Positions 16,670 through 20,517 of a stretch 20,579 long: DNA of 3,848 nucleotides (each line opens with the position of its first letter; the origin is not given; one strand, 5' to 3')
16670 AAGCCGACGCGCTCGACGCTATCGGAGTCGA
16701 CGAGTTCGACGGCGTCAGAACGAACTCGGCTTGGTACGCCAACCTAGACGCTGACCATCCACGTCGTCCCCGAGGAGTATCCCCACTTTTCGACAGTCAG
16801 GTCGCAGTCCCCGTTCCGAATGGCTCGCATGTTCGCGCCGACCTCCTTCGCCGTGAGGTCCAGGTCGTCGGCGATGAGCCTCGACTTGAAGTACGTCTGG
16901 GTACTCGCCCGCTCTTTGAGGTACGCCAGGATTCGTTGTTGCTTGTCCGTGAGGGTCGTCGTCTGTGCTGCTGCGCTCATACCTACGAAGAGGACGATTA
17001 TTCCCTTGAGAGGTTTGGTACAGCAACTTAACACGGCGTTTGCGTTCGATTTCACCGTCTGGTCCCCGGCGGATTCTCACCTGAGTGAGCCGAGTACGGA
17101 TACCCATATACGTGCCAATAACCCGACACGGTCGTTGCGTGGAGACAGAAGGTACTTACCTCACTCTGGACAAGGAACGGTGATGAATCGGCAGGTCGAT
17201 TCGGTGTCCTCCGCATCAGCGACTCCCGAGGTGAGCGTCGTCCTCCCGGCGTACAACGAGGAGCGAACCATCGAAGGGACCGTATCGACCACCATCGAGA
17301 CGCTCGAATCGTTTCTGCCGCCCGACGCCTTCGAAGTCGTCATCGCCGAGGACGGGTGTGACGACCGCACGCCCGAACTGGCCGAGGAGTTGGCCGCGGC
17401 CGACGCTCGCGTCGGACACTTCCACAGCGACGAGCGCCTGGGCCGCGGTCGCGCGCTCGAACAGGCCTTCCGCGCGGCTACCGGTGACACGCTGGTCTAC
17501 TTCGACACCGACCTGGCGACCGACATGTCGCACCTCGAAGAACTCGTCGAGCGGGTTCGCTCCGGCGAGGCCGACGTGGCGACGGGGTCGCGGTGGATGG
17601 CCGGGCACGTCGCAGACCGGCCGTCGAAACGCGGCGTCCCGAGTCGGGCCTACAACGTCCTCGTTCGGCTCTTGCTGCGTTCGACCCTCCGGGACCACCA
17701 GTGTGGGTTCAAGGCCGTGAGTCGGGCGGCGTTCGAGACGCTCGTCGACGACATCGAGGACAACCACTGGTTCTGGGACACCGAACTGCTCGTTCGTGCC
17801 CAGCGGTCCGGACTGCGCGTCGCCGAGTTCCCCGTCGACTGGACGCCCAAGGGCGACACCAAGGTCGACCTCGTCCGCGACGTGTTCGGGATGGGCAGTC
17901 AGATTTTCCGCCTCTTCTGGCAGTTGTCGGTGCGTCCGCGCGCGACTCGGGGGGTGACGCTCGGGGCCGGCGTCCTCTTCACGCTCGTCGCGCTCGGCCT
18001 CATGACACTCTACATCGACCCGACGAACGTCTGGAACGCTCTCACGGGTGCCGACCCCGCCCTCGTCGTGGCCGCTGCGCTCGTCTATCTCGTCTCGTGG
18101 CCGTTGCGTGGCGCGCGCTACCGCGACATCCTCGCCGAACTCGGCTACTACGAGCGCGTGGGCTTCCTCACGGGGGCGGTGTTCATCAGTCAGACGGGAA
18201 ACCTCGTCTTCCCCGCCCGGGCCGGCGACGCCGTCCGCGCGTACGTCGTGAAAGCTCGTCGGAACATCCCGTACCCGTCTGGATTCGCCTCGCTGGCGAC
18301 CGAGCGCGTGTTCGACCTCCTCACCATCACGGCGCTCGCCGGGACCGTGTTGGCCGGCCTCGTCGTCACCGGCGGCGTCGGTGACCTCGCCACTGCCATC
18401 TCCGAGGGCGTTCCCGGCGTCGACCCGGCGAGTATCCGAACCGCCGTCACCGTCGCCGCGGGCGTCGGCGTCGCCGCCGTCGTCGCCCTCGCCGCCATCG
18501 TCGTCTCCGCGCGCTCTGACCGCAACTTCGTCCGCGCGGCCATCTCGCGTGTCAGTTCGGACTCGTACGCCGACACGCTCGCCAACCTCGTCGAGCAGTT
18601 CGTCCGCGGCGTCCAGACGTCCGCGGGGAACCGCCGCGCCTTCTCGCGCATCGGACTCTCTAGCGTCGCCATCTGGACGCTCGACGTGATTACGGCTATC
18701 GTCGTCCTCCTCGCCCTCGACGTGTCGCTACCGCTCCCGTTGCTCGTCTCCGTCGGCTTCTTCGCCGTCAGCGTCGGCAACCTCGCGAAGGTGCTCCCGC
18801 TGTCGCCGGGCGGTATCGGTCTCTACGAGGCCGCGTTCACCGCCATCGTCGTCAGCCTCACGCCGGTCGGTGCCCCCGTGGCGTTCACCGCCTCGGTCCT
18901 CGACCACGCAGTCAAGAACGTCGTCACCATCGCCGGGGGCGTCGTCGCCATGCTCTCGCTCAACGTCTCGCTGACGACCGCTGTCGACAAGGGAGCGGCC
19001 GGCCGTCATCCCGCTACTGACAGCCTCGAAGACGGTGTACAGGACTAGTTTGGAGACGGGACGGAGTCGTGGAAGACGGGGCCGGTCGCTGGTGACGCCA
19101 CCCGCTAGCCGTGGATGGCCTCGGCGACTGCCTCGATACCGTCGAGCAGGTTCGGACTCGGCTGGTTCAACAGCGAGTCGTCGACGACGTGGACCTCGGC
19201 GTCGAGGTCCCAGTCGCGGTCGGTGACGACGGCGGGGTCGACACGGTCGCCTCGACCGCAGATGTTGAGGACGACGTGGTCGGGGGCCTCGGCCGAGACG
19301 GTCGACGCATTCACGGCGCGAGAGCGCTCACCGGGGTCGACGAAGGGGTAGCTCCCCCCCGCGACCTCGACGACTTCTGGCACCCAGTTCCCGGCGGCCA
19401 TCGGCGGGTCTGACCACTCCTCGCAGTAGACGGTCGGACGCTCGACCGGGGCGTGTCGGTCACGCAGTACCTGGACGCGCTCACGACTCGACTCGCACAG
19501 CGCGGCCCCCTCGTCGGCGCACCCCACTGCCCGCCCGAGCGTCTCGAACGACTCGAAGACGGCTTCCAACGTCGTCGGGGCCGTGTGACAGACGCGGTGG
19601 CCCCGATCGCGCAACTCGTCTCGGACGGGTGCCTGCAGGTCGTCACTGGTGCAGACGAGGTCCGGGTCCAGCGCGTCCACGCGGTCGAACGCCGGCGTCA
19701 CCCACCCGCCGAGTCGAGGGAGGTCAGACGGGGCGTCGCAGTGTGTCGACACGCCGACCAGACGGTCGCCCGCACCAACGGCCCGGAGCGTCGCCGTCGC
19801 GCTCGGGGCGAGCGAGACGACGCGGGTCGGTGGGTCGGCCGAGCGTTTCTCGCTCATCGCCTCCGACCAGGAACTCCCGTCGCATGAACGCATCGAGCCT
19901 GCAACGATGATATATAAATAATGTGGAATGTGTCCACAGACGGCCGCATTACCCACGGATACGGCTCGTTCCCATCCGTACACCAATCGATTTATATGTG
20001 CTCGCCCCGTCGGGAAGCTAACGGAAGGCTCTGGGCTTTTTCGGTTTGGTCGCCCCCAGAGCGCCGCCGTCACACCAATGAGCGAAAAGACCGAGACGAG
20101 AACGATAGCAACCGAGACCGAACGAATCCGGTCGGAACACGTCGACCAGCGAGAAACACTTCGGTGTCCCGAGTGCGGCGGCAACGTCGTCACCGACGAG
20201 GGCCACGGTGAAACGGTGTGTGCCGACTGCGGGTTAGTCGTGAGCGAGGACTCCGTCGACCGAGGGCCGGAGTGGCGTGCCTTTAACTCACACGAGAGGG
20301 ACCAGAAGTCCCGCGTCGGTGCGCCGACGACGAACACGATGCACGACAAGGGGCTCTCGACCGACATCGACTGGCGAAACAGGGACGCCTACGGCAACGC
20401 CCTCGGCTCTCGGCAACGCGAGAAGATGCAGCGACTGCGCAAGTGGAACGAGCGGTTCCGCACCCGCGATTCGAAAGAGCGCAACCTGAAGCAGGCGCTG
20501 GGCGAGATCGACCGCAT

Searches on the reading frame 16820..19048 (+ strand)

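Call 10: search_protein_families(library=pfam, proteins=[window:16820-19048:+], max_evalue=0.001)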
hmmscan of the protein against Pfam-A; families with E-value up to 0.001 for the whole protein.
window:16820-19048:+ (742 aa): 3 families
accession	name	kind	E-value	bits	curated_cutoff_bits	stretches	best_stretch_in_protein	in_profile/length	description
PF03706.18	LPG_synthase_TM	-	1.6e-42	146.5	33.4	1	384-706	4-302/302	Lysylphosphatidylglycerol synthase TM region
PF00535.33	Glycos_transf_2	-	3.1e-27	96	23.3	1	139-308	1-167/168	Glycosyl transferase family 2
PF13641.12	Glyco_tranf_2_3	-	1.6e-07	32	27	1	136-261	1-126/230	Glycosyltransferase like family 2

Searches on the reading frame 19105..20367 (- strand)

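Call 10: search_protein_families(library=pfam, proteins=[window:19105-20367:-], max_evalue=0.001)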
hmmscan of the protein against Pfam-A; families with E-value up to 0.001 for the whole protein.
window:19105-20367:- (420 aa): 1 family
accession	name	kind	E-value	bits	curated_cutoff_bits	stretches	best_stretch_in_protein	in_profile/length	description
PF01497.23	Peripla_BP_2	-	1.7e-15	57.5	27.5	1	183-376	1-207/235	Periplasmic binding protein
